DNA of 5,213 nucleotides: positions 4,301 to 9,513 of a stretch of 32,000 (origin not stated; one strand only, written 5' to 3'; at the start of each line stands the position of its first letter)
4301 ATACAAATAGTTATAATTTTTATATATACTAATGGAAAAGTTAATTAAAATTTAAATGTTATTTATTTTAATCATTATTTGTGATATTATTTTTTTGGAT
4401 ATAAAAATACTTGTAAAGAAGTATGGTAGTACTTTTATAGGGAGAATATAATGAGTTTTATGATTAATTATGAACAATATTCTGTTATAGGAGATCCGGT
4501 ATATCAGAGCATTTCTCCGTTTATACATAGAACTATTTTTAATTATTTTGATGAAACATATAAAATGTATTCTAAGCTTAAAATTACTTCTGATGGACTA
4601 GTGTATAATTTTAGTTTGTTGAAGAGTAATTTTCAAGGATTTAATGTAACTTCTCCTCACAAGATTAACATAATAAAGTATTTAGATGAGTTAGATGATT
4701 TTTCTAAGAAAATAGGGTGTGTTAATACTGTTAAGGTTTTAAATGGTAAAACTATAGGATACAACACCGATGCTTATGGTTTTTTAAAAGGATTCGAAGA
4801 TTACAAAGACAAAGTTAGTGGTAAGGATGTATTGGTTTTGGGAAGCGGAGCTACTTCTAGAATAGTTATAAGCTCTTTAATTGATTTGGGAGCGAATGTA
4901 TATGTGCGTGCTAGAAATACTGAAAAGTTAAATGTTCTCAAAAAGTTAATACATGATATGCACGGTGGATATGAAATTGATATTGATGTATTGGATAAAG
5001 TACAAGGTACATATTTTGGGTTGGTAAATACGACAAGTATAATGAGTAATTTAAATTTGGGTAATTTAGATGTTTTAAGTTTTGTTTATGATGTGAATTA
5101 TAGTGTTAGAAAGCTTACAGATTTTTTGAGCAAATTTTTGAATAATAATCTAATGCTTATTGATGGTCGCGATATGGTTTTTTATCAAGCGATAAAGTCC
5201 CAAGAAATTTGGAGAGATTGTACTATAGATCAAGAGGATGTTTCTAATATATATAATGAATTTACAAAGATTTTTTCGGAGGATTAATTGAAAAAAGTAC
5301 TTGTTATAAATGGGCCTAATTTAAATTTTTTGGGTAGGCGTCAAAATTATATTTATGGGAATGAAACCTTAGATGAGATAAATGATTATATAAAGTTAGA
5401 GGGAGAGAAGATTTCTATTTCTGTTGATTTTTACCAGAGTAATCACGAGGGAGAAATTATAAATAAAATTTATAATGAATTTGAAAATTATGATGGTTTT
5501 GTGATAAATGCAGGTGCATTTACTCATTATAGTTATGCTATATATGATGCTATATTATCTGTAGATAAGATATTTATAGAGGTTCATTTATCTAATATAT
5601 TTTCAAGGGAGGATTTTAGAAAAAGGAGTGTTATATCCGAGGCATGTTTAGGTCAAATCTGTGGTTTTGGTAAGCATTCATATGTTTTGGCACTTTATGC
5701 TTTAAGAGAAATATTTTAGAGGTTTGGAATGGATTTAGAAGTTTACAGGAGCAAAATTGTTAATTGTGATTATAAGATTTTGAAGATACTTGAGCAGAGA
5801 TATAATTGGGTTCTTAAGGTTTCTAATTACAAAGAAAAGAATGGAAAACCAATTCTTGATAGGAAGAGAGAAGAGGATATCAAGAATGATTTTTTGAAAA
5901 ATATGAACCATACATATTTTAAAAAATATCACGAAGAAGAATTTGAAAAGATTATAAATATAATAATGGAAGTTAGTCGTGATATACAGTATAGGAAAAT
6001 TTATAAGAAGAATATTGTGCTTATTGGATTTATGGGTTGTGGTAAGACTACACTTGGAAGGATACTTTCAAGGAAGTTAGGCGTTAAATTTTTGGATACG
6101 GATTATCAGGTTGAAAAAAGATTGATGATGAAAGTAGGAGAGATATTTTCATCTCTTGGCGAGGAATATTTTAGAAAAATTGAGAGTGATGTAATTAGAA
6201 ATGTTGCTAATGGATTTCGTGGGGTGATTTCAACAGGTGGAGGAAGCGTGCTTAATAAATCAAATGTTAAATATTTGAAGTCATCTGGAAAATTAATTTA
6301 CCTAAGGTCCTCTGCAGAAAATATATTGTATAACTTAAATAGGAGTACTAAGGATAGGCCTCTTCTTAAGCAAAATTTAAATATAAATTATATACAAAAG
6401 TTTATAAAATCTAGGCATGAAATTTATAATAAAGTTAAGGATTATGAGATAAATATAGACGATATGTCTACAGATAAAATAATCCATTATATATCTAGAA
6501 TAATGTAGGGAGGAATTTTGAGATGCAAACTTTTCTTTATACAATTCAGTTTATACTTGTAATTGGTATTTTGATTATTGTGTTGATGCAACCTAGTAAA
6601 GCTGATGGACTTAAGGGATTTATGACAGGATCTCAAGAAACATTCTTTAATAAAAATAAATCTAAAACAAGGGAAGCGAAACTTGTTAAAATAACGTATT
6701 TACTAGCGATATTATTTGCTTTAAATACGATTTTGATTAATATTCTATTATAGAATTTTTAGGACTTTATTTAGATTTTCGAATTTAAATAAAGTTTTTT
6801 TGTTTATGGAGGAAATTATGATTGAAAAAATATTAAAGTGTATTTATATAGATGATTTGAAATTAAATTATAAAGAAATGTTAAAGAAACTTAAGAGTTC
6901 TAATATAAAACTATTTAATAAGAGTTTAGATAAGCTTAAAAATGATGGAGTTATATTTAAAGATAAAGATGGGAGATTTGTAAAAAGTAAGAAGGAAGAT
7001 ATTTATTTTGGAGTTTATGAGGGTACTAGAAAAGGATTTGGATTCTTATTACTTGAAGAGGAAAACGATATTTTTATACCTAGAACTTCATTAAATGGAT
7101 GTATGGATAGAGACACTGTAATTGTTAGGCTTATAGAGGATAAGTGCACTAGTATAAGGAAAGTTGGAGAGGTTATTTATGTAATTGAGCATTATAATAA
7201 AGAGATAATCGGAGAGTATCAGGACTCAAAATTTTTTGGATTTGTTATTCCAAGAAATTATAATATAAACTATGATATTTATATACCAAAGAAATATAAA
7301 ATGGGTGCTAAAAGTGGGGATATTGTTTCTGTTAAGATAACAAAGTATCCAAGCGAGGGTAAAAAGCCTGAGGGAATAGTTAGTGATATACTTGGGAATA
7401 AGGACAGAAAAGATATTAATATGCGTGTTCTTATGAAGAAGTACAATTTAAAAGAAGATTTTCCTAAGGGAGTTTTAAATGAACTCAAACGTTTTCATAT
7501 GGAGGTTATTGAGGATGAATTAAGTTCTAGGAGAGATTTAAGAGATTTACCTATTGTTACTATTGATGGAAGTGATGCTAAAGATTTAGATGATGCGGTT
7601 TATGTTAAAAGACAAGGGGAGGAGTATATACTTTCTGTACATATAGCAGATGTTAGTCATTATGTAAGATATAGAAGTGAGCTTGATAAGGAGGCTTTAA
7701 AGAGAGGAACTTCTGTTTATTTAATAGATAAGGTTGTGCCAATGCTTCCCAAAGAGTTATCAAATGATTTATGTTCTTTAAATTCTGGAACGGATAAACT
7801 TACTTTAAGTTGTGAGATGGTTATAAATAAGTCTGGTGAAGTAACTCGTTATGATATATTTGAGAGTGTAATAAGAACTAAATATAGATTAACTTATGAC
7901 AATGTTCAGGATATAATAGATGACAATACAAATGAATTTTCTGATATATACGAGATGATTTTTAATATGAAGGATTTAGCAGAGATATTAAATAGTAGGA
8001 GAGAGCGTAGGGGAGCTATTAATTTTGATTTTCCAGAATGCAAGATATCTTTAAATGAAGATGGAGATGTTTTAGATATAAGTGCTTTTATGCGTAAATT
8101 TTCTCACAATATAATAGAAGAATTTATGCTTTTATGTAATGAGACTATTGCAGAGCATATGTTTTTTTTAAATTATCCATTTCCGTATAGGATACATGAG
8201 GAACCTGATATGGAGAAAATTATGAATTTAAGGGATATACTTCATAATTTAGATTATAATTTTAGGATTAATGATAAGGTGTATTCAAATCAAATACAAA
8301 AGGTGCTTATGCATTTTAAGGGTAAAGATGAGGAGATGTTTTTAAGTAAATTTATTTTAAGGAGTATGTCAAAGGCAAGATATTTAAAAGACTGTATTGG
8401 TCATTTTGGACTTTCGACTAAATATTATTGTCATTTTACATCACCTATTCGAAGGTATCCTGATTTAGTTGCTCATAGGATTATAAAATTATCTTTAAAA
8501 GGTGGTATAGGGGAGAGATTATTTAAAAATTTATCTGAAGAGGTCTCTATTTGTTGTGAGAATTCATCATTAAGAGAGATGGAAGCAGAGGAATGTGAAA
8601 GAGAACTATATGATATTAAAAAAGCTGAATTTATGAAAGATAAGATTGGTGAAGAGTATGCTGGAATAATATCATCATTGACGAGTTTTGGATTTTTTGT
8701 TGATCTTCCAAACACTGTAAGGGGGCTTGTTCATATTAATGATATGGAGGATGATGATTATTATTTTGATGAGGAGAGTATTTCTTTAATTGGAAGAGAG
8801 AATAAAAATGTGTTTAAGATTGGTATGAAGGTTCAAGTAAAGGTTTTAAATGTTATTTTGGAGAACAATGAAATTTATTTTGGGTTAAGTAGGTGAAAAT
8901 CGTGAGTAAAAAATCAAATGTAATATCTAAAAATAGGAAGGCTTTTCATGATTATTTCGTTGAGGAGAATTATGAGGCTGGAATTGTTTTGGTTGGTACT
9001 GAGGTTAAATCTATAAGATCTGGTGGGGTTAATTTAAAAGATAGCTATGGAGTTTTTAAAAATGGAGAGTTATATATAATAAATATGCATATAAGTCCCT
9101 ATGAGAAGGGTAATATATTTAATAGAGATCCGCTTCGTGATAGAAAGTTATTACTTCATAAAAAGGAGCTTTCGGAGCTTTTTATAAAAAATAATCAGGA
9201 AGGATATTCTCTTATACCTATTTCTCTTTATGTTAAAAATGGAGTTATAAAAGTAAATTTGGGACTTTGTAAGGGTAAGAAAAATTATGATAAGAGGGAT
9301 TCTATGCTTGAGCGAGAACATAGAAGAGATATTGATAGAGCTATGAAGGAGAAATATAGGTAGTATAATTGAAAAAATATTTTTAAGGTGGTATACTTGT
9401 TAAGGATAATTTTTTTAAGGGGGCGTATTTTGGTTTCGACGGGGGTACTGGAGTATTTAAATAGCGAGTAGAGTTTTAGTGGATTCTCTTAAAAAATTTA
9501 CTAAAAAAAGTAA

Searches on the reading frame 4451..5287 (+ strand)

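Call 73: search_protein_families(library=pfam, proteins=[window:4451-5287:+], max_evalue=0.001)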
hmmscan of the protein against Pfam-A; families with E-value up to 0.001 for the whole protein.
window:4451-5287:+ (278 aa): 1 family
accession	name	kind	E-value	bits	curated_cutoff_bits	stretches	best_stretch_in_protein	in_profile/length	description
PF08501.16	Shikimate_dh_N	-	2.3e-19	69.8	27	1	12-94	1-83/83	Shikimate dehydrogenase substrate binding domain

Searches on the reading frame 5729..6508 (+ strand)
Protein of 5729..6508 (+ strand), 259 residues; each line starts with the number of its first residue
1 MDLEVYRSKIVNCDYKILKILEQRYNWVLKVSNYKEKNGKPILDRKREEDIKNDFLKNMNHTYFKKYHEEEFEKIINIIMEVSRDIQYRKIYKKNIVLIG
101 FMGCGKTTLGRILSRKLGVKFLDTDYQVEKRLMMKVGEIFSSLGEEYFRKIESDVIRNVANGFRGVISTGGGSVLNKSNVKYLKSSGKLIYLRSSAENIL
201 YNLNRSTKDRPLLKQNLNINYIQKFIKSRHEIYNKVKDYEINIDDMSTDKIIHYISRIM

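Call 73: search_protein_families(library=pfam, proteins=[window:5729-6508:+], max_evalue=0.001)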
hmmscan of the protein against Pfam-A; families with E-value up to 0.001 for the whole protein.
window:5729-6508:+ (259 aa): 5 families
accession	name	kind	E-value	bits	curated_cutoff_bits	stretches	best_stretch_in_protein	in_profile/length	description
PF01202.28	SKI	-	1.4e-42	146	22.1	1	102-256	1-155/159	Shikimate kinase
PF01817.26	CM_2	-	1.4e-14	54.5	27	1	6-88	1-80/80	Chorismate mutase type II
PF13238.12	AAA_18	-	1.8e-07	32.1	29.4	1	96-200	1-105/128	AAA domain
PF01712.25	dNK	-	2.8e-05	24.4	27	0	97-123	2-28/203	Deoxynucleoside kinase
PF13189.12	Cytidylate_kin2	-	0.00035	21.2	28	0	101-126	7-32/176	Cytidylate kinase-like family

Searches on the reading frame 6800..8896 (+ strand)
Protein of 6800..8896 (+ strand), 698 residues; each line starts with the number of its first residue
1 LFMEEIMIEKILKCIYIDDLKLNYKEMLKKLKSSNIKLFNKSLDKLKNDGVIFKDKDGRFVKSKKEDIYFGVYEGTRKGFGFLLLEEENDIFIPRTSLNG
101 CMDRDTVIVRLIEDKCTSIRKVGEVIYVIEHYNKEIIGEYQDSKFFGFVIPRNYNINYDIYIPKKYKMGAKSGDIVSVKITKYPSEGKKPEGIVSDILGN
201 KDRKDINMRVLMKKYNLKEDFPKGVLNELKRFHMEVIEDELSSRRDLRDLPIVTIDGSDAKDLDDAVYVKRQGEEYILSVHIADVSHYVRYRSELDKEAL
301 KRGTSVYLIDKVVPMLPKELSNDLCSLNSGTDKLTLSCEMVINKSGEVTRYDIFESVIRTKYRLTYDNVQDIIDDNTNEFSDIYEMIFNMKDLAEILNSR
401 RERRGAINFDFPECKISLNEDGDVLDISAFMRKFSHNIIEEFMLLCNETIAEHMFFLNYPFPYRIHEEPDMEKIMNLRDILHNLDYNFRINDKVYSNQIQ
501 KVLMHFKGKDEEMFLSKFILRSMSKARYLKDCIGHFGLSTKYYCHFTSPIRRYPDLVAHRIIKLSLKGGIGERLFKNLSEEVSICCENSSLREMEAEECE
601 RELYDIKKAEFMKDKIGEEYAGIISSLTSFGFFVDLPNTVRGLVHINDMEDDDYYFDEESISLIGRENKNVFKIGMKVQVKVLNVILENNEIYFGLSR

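Call 73: search_protein_families(library=pfam, proteins=[window:6800-8896:+], max_evalue=0.001)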
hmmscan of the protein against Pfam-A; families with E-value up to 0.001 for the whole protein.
window:6800-8896:+ (698 aa): 4 families
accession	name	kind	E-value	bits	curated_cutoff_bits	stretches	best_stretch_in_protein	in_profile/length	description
PF00773.25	RNB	-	5.7e-112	374.6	29.3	1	244-567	1-325/326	RNB domain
PF17876.7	CSD2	-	1e-27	96.4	26.2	1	148-222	1-74/74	Cold shock domain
PF08206.17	OB_RNB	-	1e-20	73.6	24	2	71-126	1-56/58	Ribonuclease B OB domain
PF00575.29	S1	-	3.1e-13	50.3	22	1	613-694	1-71/74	S1 RNA binding domain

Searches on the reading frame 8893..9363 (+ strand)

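Call 73: search_protein_families(library=pfam, proteins=[window:8893-9363:+], max_evalue=0.001)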
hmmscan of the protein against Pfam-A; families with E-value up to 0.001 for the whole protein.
window:8893-9363:+ (156 aa): 1 family
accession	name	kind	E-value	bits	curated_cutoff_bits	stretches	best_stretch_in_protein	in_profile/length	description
PF01668.23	SmpB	-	4.9e-61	205.3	27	1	11-153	1-143/143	SmpB protein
